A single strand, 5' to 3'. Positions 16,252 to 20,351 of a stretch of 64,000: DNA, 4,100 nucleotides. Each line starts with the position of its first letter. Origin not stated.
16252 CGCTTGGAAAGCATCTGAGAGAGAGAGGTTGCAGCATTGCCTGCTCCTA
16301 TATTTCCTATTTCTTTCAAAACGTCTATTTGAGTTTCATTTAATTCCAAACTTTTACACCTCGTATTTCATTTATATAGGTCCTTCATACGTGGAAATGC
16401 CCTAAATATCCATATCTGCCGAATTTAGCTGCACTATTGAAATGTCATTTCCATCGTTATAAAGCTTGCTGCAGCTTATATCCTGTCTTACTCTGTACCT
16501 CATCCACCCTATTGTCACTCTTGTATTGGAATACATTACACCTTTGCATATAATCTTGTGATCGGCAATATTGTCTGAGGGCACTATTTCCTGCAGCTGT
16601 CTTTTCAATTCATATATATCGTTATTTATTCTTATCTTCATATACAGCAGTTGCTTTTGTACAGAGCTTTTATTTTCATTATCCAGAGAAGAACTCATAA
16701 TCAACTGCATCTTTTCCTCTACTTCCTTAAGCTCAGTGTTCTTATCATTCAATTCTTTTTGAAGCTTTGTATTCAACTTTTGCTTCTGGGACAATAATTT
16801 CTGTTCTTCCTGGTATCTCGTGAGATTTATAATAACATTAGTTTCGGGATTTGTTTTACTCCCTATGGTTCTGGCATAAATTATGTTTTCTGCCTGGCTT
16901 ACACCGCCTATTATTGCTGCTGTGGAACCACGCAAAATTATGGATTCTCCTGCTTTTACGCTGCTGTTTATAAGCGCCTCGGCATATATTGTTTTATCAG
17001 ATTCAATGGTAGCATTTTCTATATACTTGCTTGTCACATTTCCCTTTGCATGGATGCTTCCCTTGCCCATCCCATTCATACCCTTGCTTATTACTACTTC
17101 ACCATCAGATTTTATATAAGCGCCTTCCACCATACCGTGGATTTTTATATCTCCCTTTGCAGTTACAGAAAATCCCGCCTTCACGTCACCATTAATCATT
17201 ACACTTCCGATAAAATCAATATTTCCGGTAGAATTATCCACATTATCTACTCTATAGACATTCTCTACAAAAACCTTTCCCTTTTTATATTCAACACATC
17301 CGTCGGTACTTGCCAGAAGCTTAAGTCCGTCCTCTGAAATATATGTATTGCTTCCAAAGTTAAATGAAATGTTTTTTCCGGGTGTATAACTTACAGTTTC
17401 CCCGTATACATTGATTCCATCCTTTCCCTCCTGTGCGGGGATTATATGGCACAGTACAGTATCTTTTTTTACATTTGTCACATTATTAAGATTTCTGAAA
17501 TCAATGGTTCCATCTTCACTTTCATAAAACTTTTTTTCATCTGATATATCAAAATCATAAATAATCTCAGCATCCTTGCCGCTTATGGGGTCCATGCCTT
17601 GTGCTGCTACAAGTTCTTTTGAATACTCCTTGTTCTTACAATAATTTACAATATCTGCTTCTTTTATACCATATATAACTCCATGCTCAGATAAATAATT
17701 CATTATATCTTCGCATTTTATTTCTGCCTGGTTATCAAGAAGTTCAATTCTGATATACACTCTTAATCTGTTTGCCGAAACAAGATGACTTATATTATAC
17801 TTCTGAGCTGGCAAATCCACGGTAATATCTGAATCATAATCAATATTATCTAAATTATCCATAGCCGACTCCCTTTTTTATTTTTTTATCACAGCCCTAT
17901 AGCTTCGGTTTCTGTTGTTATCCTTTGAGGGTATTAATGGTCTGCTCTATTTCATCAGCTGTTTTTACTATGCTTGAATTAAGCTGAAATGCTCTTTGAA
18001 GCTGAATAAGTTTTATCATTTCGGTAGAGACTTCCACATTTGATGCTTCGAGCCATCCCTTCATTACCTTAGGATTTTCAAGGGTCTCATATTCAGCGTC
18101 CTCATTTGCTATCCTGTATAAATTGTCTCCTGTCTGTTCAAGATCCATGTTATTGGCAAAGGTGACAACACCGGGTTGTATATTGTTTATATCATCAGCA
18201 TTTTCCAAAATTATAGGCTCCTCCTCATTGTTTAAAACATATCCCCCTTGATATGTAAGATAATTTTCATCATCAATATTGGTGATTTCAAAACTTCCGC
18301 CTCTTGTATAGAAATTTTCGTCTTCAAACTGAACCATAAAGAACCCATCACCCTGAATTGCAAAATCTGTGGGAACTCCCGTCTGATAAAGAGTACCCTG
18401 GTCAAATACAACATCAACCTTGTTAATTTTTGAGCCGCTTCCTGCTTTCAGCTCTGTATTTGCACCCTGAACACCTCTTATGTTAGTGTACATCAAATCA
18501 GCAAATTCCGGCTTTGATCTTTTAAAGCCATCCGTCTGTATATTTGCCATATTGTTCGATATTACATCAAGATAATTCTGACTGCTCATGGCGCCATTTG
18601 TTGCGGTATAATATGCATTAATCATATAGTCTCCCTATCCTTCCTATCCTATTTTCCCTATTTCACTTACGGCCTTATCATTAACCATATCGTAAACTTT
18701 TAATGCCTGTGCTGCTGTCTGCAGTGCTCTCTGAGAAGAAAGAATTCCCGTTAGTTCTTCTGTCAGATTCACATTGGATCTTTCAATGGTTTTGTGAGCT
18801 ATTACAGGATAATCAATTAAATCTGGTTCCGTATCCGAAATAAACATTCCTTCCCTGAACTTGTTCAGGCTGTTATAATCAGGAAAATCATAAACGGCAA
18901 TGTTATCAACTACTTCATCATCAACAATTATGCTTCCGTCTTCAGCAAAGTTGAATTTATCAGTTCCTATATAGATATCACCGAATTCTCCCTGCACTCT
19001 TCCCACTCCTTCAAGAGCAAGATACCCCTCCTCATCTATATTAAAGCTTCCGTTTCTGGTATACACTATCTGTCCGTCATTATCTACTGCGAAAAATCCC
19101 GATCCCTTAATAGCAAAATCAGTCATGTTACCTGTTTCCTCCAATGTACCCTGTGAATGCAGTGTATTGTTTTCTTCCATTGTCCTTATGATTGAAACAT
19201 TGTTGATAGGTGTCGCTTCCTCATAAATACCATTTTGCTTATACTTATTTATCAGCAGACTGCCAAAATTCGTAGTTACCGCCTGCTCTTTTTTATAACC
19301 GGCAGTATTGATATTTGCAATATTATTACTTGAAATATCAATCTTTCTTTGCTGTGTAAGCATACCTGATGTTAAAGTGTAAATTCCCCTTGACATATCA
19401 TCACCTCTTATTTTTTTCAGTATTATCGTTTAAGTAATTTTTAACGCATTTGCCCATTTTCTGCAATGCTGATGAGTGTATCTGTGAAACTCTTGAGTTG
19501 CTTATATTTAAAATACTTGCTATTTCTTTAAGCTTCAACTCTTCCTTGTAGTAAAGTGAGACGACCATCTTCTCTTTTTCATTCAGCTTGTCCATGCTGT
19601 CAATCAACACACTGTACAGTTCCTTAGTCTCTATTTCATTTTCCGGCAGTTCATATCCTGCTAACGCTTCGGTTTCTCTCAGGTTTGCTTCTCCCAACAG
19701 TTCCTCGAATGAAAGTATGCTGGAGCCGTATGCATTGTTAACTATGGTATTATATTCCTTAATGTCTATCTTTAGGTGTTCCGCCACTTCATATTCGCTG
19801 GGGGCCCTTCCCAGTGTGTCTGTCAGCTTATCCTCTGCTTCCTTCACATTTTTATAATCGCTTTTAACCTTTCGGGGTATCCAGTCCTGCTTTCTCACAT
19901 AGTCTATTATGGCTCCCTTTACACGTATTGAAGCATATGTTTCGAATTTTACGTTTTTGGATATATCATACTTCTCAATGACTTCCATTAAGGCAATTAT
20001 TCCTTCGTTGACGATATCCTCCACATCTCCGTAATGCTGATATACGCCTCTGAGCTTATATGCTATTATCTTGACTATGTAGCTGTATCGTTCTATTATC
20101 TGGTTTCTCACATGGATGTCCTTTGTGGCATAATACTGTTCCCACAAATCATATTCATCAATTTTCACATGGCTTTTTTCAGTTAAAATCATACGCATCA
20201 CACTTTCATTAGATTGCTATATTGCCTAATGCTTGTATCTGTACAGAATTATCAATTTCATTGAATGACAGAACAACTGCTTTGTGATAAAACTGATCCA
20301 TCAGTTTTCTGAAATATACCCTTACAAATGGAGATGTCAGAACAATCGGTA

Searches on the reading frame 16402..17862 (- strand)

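Call 17: search_protein_families(library=ncbifam, proteins=[window:16402-17862:-], max_evalue=0.001)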
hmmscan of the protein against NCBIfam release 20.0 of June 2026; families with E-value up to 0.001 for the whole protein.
window:16402-17862:- (486 aa): 0 families

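Call 79: search_protein_families(library=pfam, proteins=[window:16402-17862:-], max_evalue=0.01)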
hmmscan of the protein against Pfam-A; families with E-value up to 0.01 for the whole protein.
window:16402-17862:- (486 aa): 3 families
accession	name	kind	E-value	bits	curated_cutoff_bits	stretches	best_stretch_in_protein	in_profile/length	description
PF03961.19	FapA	-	2.8e-57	194.8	31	1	201-474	1-272/272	Flagellar Assembly Protein A beta solenoid domain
PF20250.3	FapA_N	-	6.7e-45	153.1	27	1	28-194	5-177/178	Flagellar Assembly Protein A N-terminal region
PF03775.22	MinC_C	-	0.0081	16.6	33.2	1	214-249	11-46/102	Septum formation inhibitor MinC, C-terminal domain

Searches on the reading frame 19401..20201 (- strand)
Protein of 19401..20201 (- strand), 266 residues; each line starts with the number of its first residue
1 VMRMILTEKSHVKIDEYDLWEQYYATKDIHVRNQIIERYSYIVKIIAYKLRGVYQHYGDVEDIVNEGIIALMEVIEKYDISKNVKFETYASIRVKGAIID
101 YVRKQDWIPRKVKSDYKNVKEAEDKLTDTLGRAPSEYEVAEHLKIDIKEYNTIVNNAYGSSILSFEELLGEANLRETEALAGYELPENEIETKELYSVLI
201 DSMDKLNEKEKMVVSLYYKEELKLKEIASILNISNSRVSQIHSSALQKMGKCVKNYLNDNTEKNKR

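Call 17: search_protein_families(library=ncbifam, proteins=[window:19401-20201:-], max_evalue=0.001)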
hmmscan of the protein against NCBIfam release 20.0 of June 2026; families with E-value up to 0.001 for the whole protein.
window:19401-20201:- (266 aa): 91 families (the best 25 are shown)
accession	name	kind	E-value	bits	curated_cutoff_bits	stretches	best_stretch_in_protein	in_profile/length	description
TIGR02479.1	FliA_WhiG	subfamily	4.1e-68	229.5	189.6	1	35-252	1-222/224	FliA/WhiG family RNA polymerase sigma factor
NF005413.0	PRK06986.1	subfamily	1.3e-64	218.3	201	1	22-254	5-237/241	RNA polymerase sigma factor FliA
NF004935.0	PRK06288.1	equivalog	1.6e-60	205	343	1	9-250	12-259/270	RNA polymerase sigma factor WhiG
NF005809.0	PRK07670.1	equivalog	1.9e-58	198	326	1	12-254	5-251/255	FliA/WhiG family RNA polymerase sigma factor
NF004572.0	PRK05911.1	equivalog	2.2e-48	164.9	378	1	16-252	9-252/257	RNA polymerase sigma factor sigma-28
TIGR02937.1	sigma70-ECF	superfamily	4.9e-33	114.1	42.9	1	32-251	3-163/165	sigma-70 family RNA polymerase sigma factor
TIGR02980.1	SigBFG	subfamily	1.3e-32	113.4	234.35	1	30-251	3-224/227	SigB/SigF/SigG family RNA polymerase sigma factor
NF009091.0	PRK12427.1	equivalog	3.3e-32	112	339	1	38-253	23-231/233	FliA/WhiG family RNA polymerase sigma factor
NF005644.0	PRK07408.1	subfamily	8e-29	101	261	1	6-254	3-254/258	RNA polymerase sigma factor SigF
TIGR02941.1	Sigma_B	equivalog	1.4e-23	83.7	315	1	17-252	16-252/255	RNA polymerase sigma factor SigB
TIGR02997.1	Sig70-cyanoRpoD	subfamily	3.1e-23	82.5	384.5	1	59-249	100-297/298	RNA polymerase sigma factor, RpoD/SigA family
TIGR02885.1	spore_sigF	equivalog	7.7e-20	71.7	321.45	1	28-251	9-229/231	RNA polymerase sporulation sigma factor SigF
TIGR02394.1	rpoS_proteo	equivalog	1.9e-19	70.3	378.7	1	25-254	41-275/285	RNA polymerase sigma factor RpoS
NF004052.0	PRK05572.1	subfamily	1.9e-19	70.2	311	1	27-252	29-249/252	SigF/SigG family RNA polymerase sporulation sigma factor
NF005514.0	PRK07122.1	subfamily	4e-19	68.8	372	1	31-249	41-259/264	RNA polymerase sigma factor SigF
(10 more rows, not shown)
